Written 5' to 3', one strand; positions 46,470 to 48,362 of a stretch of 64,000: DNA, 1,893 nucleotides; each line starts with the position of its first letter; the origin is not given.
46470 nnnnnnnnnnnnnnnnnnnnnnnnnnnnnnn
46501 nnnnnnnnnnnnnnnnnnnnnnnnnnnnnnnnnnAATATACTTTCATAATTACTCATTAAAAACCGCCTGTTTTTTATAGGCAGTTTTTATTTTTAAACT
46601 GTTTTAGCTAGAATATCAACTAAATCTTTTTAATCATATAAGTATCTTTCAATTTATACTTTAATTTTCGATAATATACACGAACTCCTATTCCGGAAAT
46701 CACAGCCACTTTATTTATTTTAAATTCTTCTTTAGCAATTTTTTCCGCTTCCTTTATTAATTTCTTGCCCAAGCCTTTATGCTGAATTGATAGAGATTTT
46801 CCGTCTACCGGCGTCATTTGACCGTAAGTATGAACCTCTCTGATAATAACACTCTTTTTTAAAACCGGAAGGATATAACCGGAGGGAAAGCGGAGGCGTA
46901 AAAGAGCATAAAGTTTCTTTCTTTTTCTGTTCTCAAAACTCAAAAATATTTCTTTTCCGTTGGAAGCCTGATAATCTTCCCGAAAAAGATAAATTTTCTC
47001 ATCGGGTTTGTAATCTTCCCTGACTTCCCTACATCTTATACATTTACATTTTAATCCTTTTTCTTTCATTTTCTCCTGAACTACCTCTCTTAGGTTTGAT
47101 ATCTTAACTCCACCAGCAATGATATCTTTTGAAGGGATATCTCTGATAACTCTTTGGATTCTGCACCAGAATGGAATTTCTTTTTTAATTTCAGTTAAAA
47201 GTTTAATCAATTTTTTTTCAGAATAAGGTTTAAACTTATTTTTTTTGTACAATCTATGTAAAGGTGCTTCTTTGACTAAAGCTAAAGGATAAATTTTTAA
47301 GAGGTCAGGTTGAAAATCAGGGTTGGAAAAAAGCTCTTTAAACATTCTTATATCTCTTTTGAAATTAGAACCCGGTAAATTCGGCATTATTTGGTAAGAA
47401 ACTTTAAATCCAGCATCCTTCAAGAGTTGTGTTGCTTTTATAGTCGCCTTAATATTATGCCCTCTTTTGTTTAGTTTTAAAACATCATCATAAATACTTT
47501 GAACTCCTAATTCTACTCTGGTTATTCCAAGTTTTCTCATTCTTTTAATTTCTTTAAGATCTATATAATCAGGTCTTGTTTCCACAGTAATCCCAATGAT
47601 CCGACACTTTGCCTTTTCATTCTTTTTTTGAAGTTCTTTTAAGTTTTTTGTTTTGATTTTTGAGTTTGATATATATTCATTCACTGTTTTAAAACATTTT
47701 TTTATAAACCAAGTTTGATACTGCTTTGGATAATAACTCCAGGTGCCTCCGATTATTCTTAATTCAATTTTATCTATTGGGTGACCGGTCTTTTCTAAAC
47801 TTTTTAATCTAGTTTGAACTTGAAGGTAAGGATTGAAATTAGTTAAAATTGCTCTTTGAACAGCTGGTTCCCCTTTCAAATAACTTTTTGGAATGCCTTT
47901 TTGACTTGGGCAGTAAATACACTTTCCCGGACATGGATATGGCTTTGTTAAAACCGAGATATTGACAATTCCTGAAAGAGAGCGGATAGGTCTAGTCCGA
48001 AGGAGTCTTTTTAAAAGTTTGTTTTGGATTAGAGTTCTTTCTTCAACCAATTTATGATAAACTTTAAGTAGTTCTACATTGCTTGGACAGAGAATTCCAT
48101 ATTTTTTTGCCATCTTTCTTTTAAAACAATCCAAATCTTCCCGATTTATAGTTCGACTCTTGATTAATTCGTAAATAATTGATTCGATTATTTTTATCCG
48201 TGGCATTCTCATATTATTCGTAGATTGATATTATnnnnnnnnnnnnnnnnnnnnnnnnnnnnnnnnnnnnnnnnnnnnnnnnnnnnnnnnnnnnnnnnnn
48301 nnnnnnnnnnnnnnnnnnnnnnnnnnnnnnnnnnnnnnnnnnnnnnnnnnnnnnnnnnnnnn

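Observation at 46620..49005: Divergent Elp3 (radical-SAM/GNAT) and Trm9-like methyltransferase pair: a eukaryote/archaea-style mcm5U34 tRNA pathway in a bacterium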

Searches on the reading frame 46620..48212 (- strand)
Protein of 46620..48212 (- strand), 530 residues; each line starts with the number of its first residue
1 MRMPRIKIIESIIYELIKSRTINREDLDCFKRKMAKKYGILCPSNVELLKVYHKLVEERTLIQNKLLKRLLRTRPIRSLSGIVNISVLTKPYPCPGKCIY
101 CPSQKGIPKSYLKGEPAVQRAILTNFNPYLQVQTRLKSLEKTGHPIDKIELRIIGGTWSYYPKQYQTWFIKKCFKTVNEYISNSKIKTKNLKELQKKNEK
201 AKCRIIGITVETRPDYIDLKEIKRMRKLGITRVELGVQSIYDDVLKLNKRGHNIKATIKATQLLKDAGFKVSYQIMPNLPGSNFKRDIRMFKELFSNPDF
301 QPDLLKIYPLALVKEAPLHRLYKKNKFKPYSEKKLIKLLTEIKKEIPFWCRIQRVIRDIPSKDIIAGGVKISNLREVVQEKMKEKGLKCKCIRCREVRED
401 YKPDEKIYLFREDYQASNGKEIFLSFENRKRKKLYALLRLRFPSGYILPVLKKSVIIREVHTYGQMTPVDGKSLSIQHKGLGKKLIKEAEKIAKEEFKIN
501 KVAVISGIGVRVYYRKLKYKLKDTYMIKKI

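Call 4: search_protein_families(library=pfam, proteins=[window:46620-48212:-], max_evalue=0.01)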
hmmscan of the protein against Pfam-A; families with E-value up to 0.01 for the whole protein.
window:46620-48212:- (530 aa): 2 families
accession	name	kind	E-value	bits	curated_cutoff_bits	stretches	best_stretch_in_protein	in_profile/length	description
PF16199.10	Radical_SAM_C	-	2e-20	73.1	31.9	1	302-384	1-85/85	Radical_SAM C-terminal domain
PF04055.27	Radical_SAM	-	1e-17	65.3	29.5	1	94-285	7-157/166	Radical SAM superfamily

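Call 5: search_protein_families(library=ncbifam, proteins=[window:46620-48212:-], max_evalue=0.01)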
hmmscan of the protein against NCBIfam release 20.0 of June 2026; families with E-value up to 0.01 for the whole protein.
window:46620-48212:- (530 aa): 19 families
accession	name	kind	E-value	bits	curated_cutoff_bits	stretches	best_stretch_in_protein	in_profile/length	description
TIGR01211.1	ELP3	subfamily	2.8e-175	583.8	350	1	13-530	3-522/522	tRNA uridine(34) 5-carboxymethylaminomethyl modification radical SAM/GNAT enzyme Elp3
TIGR01212.1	TIGR01212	equivalog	5.3e-21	75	180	1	190-384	95-291/302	tRNA modification radical SAM protein MnmL/YtqA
TIGR00539.1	hemN_rel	equivalog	6.5e-13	48.5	205.4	1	190-324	73-203/361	radical SAM family heme chaperone HemW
NF004567.0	PRK05904.1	equivalog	1.6e-10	40.7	355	1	162-282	54-167/353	coproporphyrinogen III oxidase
TIGR03994.1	rSAM_HemZ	equivalog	2.1e-10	40.3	321.4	1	202-336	169-303/401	coproporphyrinogen dehydrogenase HemZ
NF005133.0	PRK06582.1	equivalog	2.2e-10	40.1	597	1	206-328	98-217/390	coproporphyrinogen III oxidase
NF006060.0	PRK08207.1-3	equivalog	2.6e-10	39.7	653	1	85-342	150-377/477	coproporphyrinogen III oxidase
NF006067.1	PRK08208.1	equivalog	1.9e-09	37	380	1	191-321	110-238/427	STM4012 family radical SAM protein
TIGR04013.1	B12_SAM_MJ_1487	hypoth_equivalog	1.1e-07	31.1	251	1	209-283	244-319/382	TIGR04013 family B12-binding domain/radical SAM domain-containing protein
TIGR04107.1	rSAM_HutW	equivalog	5.4e-07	28.8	400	1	208-331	130-251/419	heme anaerobic degradation radical SAM methyltransferase ChuW/HutW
NF006061.0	PRK08207.1-4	equivalog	2.4e-06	26.6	702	1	204-334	263-390/501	coproporphyrinogen III oxidase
TIGR00538.1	hemN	equivalog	3.2e-06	26.2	324.95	1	180-335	115-265/454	oxygen-independent coproporphyrinogen III oxidase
TIGR01210.1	TIGR01210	equivalog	3.6e-06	26.4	212.15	1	184-344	83-244/313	archaeosine biosynthesis radical SAM protein RaSEA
NF006385.0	PRK08629.1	equivalog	1.3e-05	24.2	355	1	190-281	115-210/439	coproporphyrinogen III oxidase family protein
NF006059.0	PRK08207.1-1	equivalog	0.00043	19.1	1012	1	207-318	264-374/496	coproporphyrinogen III oxidase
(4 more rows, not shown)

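Call 7: search_solved_structures(query=window:46620-48212:-, max_evalue=0.001, show_alignments=2)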
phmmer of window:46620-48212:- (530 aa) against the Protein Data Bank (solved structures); distinct sequences matched with E-value up to 0.001: 10.
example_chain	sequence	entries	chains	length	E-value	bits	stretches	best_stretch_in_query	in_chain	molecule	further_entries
6ia8_A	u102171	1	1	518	1.5e-145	488.8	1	20-529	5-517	Histone acetyltransferase, ELP3 family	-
6iaz_A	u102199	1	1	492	1.6e-144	485.5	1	59-529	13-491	Histone acetyltransferase, ELP3 family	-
6iad_A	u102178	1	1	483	2.6e-144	484.8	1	63-529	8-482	Histone acetyltransferase, ELP3 family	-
5l7j_A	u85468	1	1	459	1.3e-110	373.5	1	76-529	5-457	ELP3 family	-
8ptx_C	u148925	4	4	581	3e-109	369.1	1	9-529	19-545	Elongator complex protein 3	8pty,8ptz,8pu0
8avg_C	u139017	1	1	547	7.9e-108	364.4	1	10-529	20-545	Elongator complex protein 3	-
6ia6_A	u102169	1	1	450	7.6e-104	351.2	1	76-529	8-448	ELP3 family, ELP3 family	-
5l7l_A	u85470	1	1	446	1.6e-103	350.2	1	76-529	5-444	ELP3 family, ELP3 family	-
6qk7_C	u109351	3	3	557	1.9e-103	349.9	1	64-530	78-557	Elongator complex protein 3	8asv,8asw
9p2u_A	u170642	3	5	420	0.00048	22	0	207-284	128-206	Radical S-adenosylmethionine methyltransferase NocN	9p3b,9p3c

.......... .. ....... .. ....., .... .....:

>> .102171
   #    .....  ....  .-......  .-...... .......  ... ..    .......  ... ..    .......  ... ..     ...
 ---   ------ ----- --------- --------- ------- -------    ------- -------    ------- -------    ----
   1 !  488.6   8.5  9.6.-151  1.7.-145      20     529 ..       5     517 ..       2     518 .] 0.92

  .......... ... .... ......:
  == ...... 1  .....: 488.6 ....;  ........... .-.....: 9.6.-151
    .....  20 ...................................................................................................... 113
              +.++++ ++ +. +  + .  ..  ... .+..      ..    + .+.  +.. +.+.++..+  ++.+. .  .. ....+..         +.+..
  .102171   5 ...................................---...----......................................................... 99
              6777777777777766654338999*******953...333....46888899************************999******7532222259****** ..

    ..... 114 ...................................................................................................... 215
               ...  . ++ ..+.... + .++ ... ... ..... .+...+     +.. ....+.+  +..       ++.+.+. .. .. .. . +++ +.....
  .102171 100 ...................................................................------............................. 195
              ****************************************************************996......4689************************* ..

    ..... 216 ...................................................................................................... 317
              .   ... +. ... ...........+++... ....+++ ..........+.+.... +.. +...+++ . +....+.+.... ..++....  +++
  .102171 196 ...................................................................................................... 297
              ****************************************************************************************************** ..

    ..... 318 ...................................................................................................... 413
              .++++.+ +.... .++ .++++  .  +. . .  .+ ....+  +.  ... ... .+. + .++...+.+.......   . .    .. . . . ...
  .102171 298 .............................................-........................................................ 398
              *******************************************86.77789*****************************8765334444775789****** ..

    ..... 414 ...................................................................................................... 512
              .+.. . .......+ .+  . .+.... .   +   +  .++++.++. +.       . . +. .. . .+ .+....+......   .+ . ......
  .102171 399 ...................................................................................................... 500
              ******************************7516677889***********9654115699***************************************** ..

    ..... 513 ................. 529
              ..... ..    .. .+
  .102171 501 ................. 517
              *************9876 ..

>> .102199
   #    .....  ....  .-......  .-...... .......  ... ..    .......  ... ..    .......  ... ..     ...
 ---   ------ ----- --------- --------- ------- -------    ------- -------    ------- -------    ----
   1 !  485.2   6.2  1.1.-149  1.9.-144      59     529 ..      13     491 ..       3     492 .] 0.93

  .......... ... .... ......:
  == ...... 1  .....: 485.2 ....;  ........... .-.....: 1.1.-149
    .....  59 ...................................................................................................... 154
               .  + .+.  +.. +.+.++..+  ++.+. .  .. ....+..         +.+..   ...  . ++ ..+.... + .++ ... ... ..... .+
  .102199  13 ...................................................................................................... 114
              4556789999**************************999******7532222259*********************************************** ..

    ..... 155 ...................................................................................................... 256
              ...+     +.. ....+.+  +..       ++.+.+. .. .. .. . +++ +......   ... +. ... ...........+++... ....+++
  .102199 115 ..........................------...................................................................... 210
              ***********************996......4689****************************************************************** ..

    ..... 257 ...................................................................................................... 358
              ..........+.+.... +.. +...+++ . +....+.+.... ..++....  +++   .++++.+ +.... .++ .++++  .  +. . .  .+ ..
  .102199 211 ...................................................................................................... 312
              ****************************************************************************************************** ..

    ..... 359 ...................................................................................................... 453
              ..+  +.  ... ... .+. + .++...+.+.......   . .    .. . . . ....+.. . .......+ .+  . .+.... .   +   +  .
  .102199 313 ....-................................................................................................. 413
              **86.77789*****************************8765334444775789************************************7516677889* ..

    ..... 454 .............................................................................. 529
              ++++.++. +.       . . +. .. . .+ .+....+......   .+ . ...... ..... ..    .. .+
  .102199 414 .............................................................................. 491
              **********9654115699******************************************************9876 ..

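Call 14: find_related_loci(query=window:46620-48212:-, collection=genome_contigs, flank=6000)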
Query window:46620-48212:- (530 aa) in genome_contigs; peptide patterns used: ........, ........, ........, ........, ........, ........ (x = any residue, [..] = any of these).
221 stretches matched a pattern; 108 encode a relative of the query (tblastn E <= 1e-3); the best 80 are kept; 80 distinct loci.
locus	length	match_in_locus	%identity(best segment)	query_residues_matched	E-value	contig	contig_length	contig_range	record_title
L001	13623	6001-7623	66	12-530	0e+0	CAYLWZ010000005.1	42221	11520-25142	MAG TPA_asm: uncultured Candidatus Saccharibacteria bacterium isolate binchicken_co262_119 genome assembly, contig: NODE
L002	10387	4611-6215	64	10-530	0e+0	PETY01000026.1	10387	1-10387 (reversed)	MAG: Candidatus Nealsonbacteria bacterium CG02_land_8_20_14_3_00_34_20 CG02_land_8_20_14_3.00_150_scaffold_7883_c, whole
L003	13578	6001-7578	64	23-528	0e+0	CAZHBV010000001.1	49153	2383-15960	MAG TPA_asm: uncultured Candidatus Saccharibacteria bacterium isolate binchicken_co357_125 genome assembly, contig: NODE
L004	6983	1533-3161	61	9-530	0e+0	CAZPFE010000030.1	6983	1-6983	MAG TPA_asm: uncultured Candidatus Saccharibacteria bacterium isolate SRP141559_co1_270 genome assembly, contig: NODE_67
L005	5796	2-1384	69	70-529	0e+0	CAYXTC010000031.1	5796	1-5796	MAG TPA_asm: uncultured Candidatus Saccharibacteria bacterium isolate SRP141376_co2_63 genome assembly, contig: NODE_230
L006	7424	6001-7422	67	5-472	0e+0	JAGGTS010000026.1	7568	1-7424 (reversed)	MAG: bacterium isolate AUK054 PB_MBMC_008_c_000000000054, whole genome shotgun sequence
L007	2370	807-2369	61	10-517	0e+0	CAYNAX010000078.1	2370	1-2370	MAG TPA_asm: uncultured Candidatus Saccharibacteria bacterium isolate binchicken_co6_202 genome assembly, contig: NODE_6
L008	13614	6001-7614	61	6-530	0e+0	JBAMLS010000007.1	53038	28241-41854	MAG: Candidatus Paceibacterales bacterium isolate MAG11 ExploCarb_3808S_S2_174_length_53038_cov_5, whole genome shotgun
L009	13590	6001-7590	64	8-528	0e+0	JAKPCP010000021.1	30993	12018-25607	MAG: bacterium isolate JPMR_maxbin.023 k141_151317, whole genome shotgun sequence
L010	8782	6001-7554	59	6-530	0e+0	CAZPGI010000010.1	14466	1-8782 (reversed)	MAG TPA_asm: uncultured Candidatus Saccharibacteria bacterium isolate binchicken_co20_191 genome assembly, contig: NODE_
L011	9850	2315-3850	61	10-530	0e+0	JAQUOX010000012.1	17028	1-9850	MAG: Candidatus Paceibacterota bacterium isolate STD1_210 NODE_7932_length_17028_cov_39.416839_Sandtown_D1, whole genome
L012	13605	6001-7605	59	6-530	0e+0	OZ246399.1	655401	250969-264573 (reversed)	MAG: uncultured Candidatus Saccharibacteria bacterium isolate SRP089250_co1_48 genome assembly, chromosome: 1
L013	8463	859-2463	58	3-530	0e+0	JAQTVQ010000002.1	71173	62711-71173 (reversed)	MAG: Candidatus Paceibacterota bacterium isolate STB_91 NODE_775_length_71173_cov_12.136602_Sandtown_B, whole genome sho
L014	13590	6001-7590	59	10-530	0e+0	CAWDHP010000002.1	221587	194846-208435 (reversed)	MAG: uncultured bacterium isolate MFD04716.bin.1.355 genome assembly, contig: contig_28558, whole genome shotgun sequenc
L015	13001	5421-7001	58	12-530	0e+0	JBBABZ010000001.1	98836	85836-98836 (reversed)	MAG: Candidatus Paceibacterota bacterium isolate SO_2017_LW1_35 NODE_88_length_98836_cov_2.790992_LW64-88_2017, whole ge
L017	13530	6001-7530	61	10-527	0e+0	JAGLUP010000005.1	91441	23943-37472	MAG: Candidatus Parcubacteria bacterium isolate RS_11_37 ZL20.bin.37.fa_5, whole genome shotgun sequence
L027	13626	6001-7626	60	12-528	0e+0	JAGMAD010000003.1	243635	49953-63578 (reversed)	MAG: Candidatus Parcubacteria bacterium isolate RS_14_22 ZL355.bin.22.fa_3, whole genome shotgun sequence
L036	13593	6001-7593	55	10-530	1e-178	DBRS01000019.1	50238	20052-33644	MAG TPA_asm: Candidatus Moranbacteria bacterium UBA1362 UBA1362_contig_206, whole genome shotgun sequence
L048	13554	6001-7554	51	26-530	1e-163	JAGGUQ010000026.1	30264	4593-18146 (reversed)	MAG: bacterium isolate AUK078 PB_MBMC_032_c_000000000014, whole genome shotgun sequence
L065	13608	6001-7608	47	7-530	1e-151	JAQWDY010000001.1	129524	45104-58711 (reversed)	MAG: Patescibacteria group bacterium isolate STF2_62 NODE_136_length_129524_cov_20.703316_Sandtown_F2, whole genome shot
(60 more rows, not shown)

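Call 53: search_protein_families(library=pfam, proteins=[L017:5362-5964:-, L027:4776-5402:-, L036:7671-8069:+, L001:10477-11424:-, L065:4795-5934:-, L002:2527-2793:-, L002:2846-3538:-, L048:4523-5899:-], max_evalue=0.0001)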
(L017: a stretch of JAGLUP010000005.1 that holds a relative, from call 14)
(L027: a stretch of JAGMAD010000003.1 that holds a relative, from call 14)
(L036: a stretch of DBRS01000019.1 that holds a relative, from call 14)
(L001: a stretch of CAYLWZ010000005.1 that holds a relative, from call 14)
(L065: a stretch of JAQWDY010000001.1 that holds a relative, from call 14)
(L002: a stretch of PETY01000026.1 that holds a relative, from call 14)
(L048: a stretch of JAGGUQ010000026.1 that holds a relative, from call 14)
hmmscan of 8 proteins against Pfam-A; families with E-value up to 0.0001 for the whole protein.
L017:5362-5964:- (200 aa): 1 family
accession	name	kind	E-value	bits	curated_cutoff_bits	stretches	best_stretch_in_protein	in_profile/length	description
PF24167.1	DUF7411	-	5.8e-71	238.5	28.7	1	1-194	1-193/194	Family of unknown function (DUF7411)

L027:4776-5402:- (208 aa): 1 family
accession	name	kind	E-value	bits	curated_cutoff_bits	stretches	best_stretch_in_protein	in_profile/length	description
PF24167.1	DUF7411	-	1.8e-72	243.4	28.7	1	1-201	1-193/194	Family of unknown function (DUF7411)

L036:7671-8069:+ (132 aa): 1 family
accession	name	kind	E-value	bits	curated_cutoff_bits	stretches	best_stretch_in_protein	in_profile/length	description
PF00293.34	NUDIX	-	3.6e-17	63.1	21.1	1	12-126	9-132/134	NUDIX domain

L001:10477-11424:- (315 aa): 1 family
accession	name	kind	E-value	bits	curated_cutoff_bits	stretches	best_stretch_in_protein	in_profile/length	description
PF01784.24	DUF34_NIF3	-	1.7e-07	31.6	23.4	0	151-301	82-246/256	Duf34/NIF3 (NGG1p interacting factor 3)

L065:4795-5934:- (379 aa): 1 family
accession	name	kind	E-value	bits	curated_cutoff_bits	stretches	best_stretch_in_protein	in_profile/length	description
PF04519.19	Bactofilin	-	7.5e-08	33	27.9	0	34-98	2-64/98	Polymer-forming cytoskeletal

L002:2527-2793:- (88 aa): 2 families
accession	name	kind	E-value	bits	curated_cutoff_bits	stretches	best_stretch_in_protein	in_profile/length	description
PF03144.31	GTP_EFTU_D2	-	4.2e-06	27.5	30.3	1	29-76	10-59/73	Elongation factor Tu domain 2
PF16325.11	Peptidase_U32_C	-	5.5e-05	23.7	28.2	1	9-79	4-76/83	Peptidase family U32 C-terminal domain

L002:2846-3538:- (230 aa): 1 family
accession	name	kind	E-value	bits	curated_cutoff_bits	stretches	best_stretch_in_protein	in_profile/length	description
PF18306.6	LDcluster4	-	5.9e-34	117.3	26.3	1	36-175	2-125/151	SLOG cluster4 family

L048:4523-5899:- (458 aa): 3 families
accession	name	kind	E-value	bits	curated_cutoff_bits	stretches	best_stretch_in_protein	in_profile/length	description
PF02878.22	PGM_PMM_I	-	1.7e-33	115.7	22.5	1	4-125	2-120/138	Phosphoglucomutase/phosphomannomutase, alpha/beta/alpha domain I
PF02879.22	PGM_PMM_II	-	1.2e-19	71.2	29.3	1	161-259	3-103/103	Phosphoglucomutase/phosphomannomutase, alpha/beta/alpha domain II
PF02880.22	PGM_PMM_III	-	1.1e-18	67.8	20.7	1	263-374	1-114/115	Phosphoglucomutase/phosphomannomutase, alpha/beta/alpha domain III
